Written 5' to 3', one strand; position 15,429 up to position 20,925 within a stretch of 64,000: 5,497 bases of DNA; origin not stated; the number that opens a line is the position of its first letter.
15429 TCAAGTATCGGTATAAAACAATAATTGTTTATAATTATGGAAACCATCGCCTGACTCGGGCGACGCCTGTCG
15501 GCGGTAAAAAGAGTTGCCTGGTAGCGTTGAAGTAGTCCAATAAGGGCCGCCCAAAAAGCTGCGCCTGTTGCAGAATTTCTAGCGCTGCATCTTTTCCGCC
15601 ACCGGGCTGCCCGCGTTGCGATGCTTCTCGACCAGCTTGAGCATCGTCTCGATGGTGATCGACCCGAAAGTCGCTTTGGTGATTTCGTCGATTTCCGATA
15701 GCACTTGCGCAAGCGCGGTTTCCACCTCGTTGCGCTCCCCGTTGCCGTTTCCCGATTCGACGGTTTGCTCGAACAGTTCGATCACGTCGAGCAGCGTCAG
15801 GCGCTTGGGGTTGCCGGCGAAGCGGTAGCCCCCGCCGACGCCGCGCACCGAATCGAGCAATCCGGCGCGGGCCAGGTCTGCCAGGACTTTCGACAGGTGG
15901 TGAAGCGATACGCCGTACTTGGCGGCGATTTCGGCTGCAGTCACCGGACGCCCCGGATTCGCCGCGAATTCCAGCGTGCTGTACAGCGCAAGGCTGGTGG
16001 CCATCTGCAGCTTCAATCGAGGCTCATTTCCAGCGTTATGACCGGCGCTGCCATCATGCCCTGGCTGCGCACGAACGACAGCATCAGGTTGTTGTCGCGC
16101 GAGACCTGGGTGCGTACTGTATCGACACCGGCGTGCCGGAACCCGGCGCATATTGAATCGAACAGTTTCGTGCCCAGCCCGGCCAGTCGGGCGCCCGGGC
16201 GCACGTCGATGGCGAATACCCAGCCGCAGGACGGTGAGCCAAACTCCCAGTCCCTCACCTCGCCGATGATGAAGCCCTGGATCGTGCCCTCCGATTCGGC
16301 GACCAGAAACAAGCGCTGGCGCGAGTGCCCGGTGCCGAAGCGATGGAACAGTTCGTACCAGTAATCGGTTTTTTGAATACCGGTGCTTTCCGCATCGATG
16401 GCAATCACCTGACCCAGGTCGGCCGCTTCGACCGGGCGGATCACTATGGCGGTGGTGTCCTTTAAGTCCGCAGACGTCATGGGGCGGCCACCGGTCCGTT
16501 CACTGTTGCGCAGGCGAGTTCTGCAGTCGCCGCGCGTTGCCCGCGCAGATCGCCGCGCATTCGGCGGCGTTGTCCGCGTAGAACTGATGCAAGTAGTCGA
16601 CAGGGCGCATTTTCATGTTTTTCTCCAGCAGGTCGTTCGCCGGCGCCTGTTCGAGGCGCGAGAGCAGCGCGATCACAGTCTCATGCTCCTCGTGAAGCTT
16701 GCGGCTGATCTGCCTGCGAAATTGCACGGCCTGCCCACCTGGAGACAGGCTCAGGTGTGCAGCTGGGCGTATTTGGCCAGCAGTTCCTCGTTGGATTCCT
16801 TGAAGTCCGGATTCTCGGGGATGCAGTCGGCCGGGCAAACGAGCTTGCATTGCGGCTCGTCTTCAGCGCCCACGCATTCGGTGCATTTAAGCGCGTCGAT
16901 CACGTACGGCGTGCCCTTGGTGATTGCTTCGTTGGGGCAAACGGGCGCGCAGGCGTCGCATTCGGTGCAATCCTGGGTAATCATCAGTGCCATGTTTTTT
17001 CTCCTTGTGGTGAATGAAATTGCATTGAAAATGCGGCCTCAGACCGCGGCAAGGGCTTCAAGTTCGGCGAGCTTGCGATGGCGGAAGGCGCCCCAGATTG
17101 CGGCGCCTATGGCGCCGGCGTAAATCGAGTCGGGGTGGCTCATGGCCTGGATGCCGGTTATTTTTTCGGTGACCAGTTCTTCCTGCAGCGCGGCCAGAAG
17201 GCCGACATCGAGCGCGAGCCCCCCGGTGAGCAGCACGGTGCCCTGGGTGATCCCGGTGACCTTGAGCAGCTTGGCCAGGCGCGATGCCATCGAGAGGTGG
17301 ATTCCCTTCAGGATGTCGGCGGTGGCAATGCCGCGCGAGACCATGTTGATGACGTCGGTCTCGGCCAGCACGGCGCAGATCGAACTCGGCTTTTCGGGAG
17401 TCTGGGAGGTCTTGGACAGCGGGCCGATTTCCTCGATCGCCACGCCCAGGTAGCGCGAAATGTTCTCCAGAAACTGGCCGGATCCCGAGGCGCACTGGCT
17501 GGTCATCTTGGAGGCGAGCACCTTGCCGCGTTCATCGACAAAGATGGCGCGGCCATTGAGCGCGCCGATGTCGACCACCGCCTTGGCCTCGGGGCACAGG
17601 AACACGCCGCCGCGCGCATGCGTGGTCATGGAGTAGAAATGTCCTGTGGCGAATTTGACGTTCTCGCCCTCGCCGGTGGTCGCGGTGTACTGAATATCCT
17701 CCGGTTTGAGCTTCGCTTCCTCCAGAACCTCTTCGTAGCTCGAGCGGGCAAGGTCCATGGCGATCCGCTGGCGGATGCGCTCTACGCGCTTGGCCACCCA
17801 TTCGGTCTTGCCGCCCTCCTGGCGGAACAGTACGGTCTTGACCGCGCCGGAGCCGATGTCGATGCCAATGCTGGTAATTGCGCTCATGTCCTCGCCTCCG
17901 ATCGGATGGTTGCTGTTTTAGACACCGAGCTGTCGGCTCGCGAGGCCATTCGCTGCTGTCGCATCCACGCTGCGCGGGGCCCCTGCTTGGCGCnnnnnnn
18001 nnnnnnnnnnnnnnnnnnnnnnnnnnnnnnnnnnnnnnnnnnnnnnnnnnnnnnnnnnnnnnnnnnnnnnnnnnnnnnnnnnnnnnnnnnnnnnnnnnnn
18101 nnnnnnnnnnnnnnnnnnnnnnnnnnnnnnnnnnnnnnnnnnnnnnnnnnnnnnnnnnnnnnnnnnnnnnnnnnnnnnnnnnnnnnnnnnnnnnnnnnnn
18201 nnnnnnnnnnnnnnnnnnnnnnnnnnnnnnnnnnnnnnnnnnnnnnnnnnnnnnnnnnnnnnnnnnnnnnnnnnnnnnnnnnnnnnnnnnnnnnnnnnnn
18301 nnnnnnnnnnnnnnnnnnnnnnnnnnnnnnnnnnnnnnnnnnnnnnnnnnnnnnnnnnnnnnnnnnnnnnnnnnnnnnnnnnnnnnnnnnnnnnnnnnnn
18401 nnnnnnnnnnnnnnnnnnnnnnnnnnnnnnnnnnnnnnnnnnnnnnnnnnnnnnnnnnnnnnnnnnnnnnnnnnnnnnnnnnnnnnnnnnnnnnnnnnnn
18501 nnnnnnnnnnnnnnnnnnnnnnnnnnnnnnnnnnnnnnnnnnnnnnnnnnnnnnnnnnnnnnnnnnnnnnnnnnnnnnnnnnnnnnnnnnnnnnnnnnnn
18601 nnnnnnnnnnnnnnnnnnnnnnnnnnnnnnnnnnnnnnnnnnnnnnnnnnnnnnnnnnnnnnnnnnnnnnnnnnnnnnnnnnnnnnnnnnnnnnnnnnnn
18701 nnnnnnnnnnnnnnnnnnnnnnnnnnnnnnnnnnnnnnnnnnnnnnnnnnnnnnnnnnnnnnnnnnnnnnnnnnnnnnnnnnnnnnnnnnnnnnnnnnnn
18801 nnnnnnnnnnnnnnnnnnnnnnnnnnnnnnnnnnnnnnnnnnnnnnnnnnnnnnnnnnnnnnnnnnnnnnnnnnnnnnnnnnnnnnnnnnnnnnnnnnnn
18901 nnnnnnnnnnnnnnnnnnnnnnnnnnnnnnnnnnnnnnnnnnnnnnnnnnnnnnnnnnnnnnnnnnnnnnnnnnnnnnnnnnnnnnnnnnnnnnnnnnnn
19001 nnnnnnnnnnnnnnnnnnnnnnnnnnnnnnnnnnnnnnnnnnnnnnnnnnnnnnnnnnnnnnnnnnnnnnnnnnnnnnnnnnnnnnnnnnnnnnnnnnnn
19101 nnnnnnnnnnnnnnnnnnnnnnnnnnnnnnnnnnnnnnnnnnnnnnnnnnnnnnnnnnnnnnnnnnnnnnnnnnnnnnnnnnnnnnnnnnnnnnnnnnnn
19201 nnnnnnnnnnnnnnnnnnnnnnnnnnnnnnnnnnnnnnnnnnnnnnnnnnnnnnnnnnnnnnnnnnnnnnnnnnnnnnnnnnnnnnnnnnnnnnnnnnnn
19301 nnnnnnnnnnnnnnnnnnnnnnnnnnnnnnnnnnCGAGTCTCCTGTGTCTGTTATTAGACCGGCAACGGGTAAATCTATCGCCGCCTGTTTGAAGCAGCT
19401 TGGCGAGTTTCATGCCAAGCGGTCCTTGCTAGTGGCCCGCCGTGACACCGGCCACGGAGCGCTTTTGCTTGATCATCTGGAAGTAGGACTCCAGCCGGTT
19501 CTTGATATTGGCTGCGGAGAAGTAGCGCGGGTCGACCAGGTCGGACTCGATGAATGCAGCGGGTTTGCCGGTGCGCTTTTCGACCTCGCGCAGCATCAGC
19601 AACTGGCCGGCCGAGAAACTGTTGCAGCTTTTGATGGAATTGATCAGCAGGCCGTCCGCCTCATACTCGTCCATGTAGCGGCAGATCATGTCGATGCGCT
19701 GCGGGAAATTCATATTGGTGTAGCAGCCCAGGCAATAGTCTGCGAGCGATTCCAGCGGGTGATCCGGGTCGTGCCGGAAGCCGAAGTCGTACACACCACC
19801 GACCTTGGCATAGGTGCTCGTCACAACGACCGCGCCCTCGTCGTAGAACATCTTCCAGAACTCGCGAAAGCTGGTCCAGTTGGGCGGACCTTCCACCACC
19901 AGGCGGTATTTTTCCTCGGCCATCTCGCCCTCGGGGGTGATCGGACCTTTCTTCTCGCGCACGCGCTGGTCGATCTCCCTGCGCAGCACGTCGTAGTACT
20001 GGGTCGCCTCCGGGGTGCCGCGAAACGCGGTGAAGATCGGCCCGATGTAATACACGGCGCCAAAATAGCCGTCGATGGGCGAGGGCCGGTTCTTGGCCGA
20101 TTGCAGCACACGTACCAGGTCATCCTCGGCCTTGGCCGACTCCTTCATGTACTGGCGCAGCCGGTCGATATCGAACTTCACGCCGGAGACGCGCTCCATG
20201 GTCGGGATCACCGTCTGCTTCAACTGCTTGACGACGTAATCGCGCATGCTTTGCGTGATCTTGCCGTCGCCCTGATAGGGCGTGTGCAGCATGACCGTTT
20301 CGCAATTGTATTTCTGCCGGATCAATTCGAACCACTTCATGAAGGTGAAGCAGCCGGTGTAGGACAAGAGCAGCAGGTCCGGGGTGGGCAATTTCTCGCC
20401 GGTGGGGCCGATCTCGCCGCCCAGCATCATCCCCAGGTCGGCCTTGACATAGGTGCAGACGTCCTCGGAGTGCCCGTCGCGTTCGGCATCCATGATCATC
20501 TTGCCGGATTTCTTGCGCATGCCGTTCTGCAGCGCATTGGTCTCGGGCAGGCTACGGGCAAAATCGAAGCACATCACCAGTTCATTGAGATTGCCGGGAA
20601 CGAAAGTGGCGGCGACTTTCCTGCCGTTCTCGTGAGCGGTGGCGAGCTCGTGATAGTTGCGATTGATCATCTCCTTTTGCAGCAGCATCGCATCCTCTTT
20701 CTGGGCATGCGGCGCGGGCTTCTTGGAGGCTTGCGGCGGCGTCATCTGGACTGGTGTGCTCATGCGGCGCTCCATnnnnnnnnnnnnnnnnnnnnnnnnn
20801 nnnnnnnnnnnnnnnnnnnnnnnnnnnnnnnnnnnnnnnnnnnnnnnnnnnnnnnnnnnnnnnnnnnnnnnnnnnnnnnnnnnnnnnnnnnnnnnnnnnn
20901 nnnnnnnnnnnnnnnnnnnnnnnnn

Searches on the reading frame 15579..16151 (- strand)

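Call 74: search_protein_families(library=pfam, proteins=[window:15579-16151:-], max_evalue=0.0001)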
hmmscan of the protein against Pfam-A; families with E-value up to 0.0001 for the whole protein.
window:15579-16151:- (190 aa): 3 families
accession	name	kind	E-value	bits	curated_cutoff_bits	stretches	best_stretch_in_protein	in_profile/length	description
PF02082.26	Rrf2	-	1.1e-25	90.7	30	1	51-172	4-131/132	Iron-dependent Transcriptional regulator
PF00392.27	GntR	-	3.5e-05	23.8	27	1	65-106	19-61/64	Bacterial regulatory proteins, gntR family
PF13463.12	HTH_27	-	6.1e-05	23.6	22.2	0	66-103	15-52/68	Winged helix DNA-binding domain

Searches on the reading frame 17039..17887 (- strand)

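Call 74: search_protein_families(library=pfam, proteins=[window:17039-17887:-], max_evalue=0.0001)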
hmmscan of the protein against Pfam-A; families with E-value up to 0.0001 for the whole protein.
window:17039-17887:- (282 aa): 1 family
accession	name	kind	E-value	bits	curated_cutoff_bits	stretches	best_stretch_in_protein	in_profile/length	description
PF01869.26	BcrAD_BadFG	-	2e-68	231.3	31.5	1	7-266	1-271/271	BadF/BadG/BcrA/BcrD ATPase family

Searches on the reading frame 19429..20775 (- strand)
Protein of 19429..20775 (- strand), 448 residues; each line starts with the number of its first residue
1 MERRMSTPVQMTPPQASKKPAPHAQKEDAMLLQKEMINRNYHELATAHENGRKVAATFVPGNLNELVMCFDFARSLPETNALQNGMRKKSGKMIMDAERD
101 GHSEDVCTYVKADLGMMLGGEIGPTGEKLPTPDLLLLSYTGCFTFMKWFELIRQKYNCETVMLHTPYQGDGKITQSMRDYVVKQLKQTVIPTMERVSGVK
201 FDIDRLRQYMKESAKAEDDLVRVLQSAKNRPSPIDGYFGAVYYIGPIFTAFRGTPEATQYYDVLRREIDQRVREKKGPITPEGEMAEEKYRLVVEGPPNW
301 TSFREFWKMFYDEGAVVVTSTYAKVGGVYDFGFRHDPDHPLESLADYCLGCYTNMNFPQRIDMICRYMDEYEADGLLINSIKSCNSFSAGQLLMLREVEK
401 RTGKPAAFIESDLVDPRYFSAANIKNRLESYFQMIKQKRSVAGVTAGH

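Call 44: search_protein_families(library=pfam, proteins=[window:19429-20775:-], max_evalue=0.001)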
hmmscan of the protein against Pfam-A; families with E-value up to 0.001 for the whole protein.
window:19429-20775:- (448 aa): 1 family
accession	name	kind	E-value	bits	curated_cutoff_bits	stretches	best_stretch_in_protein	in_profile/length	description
PF06050.19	HGD-D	-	3.6e-63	214.7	28.4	1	65-435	7-342/342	2-hydroxyglutaryl-CoA dehydratase, D-component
